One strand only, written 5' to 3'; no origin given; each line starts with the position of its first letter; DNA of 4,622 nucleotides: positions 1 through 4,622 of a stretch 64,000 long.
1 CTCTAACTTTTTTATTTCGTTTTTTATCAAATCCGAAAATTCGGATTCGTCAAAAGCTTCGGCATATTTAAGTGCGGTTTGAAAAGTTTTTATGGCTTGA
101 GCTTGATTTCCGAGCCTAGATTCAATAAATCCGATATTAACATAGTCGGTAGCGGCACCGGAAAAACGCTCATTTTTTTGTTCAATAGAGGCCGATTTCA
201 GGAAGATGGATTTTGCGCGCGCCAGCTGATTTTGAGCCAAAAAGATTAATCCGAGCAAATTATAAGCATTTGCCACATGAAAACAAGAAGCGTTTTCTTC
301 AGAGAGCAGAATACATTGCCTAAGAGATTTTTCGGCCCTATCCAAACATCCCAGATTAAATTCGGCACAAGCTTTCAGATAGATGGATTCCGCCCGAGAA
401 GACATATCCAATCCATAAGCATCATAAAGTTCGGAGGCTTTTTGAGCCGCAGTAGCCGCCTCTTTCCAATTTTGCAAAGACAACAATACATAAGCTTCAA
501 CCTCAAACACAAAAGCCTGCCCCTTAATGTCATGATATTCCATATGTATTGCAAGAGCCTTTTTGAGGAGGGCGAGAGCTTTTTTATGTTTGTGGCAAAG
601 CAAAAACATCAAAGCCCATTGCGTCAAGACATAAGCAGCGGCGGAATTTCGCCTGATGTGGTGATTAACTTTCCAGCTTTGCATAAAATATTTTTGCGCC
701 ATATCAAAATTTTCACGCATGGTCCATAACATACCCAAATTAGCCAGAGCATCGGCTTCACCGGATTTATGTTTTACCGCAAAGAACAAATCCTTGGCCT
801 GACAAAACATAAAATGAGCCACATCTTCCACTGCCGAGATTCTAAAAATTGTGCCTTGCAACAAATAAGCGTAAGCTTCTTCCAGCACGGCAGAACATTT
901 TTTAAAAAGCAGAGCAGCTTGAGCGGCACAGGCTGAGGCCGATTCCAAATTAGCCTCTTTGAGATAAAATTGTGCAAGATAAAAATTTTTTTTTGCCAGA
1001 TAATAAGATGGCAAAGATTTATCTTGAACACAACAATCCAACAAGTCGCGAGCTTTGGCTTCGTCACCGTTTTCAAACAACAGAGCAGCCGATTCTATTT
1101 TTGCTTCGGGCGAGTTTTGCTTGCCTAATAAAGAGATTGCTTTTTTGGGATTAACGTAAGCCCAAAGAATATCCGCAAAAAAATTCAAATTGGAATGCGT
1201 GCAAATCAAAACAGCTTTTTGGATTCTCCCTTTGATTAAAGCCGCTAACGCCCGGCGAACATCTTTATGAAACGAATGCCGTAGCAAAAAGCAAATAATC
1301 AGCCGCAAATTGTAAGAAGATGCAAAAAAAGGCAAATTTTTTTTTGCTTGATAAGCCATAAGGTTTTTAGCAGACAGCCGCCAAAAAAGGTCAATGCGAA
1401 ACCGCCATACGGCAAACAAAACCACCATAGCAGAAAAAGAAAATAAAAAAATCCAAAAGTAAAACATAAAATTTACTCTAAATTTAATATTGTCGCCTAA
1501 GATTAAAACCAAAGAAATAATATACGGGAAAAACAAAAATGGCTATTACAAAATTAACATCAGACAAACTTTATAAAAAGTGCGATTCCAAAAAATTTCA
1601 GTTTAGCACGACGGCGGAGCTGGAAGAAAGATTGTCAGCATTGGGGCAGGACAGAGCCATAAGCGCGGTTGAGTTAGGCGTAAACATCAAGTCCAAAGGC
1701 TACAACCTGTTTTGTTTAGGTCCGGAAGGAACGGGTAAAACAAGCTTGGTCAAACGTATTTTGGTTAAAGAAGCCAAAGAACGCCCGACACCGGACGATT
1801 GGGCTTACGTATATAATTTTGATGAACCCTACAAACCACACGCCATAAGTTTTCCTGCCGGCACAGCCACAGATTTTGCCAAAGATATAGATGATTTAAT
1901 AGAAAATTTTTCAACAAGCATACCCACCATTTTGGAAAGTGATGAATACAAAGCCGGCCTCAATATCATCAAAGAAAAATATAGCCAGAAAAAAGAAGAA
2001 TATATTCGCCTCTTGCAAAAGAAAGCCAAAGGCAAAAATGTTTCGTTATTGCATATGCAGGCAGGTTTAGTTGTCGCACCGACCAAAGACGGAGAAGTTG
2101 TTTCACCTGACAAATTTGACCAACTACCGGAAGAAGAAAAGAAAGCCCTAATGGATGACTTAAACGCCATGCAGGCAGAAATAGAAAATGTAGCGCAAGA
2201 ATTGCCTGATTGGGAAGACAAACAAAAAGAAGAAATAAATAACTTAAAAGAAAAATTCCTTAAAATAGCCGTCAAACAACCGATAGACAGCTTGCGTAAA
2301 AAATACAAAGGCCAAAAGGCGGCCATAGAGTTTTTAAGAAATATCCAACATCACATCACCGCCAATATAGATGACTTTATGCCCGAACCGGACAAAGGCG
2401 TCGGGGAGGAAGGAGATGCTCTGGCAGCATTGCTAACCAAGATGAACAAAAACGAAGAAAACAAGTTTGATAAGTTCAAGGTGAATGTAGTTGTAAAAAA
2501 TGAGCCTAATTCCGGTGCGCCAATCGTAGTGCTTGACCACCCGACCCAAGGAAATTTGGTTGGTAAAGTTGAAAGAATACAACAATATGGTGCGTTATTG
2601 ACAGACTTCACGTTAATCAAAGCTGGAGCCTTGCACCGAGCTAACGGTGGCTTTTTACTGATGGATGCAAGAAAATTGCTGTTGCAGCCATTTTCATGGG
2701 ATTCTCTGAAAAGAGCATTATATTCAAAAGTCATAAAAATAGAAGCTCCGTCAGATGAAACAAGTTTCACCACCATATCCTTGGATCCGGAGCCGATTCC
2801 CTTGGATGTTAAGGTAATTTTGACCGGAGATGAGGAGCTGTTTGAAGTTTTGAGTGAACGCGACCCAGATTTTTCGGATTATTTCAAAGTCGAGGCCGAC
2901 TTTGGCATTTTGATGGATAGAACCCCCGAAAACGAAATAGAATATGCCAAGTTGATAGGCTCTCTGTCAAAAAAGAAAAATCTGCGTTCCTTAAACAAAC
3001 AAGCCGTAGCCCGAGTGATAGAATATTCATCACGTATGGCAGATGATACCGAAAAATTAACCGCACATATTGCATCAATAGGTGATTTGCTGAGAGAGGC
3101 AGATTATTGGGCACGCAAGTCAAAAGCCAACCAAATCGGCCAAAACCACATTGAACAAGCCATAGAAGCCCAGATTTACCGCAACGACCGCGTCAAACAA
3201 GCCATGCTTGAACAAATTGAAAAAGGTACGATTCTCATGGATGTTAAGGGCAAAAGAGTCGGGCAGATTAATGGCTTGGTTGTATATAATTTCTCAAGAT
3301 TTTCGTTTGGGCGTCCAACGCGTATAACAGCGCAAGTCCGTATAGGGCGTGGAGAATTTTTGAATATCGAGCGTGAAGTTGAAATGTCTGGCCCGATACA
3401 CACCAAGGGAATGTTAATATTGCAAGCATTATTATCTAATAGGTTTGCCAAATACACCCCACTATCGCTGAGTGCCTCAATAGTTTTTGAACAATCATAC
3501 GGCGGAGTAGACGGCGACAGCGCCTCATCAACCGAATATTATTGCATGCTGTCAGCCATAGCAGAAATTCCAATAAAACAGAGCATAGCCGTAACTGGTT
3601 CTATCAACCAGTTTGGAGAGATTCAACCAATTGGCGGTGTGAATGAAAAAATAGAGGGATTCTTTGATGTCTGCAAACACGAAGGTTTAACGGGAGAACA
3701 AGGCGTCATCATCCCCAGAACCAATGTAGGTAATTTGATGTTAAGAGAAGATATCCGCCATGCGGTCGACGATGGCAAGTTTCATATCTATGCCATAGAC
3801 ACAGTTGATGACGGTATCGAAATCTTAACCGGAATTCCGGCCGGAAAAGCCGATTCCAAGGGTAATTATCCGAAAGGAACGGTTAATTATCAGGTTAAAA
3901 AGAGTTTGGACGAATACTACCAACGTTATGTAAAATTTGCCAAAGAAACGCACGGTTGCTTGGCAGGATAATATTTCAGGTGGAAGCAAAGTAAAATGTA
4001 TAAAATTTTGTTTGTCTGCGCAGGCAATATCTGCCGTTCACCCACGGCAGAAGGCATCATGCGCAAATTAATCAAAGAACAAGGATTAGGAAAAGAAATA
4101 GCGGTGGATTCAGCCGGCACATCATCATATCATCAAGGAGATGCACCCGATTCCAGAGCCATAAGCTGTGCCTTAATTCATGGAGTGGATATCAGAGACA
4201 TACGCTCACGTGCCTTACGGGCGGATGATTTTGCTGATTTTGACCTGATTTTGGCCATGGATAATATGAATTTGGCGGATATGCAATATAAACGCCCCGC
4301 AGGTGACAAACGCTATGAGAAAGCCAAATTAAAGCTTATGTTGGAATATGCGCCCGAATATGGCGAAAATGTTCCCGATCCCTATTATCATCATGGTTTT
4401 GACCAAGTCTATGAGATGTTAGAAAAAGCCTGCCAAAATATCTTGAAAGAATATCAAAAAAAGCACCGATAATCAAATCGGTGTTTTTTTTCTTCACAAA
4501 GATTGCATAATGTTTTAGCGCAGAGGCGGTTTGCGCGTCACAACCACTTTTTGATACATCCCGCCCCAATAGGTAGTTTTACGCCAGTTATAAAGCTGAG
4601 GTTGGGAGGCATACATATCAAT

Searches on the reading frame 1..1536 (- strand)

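Call 27: search_protein_families(library=pfam, proteins=[window:1-1536:-], max_evalue=0.001)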
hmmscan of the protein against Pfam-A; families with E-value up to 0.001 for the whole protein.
window:1-1536:- (512 aa): 7 families
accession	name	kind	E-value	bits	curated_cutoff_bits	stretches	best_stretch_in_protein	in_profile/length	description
PF13424.12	TPR_12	-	4.4e-15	56.1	30.1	2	302-372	4-76/77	Tetratricopeptide repeat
PF07719.23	TPR_2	-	4.9e-13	48.5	27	0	465-493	4-32/34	Tetratricopeptide repeat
PF00515.34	TPR_1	-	2.6e-08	33.8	27.8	0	261-286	1-26/34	Tetratricopeptide repeat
PF13181.12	TPR_8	-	1.9e-07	31.1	25.7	0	422-455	1-34/34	Tetratricopeptide repeat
PF17874.7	TPR_MalT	-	4.7e-07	29.8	45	1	387-499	6-117/336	MalT-like TPR region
PF14559.12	TPR_19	-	0.00027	21.6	25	0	316-368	6-52/68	Tetratricopeptide repeat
PF13428.12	TPR_14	-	0.00034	21.5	23.5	0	305-337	5-37/44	Tetratricopeptide repeat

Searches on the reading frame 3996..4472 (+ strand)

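Call 27: search_protein_families(library=pfam, proteins=[window:3996-4472:+], max_evalue=0.001)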
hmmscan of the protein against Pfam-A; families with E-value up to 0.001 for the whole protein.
window:3996-4472:+ (158 aa): 1 family
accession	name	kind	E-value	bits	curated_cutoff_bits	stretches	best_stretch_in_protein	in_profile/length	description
PF01451.26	LMWPc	-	6e-39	134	23.2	1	4-149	1-143/144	Low molecular weight phosphotyrosine protein phosphatase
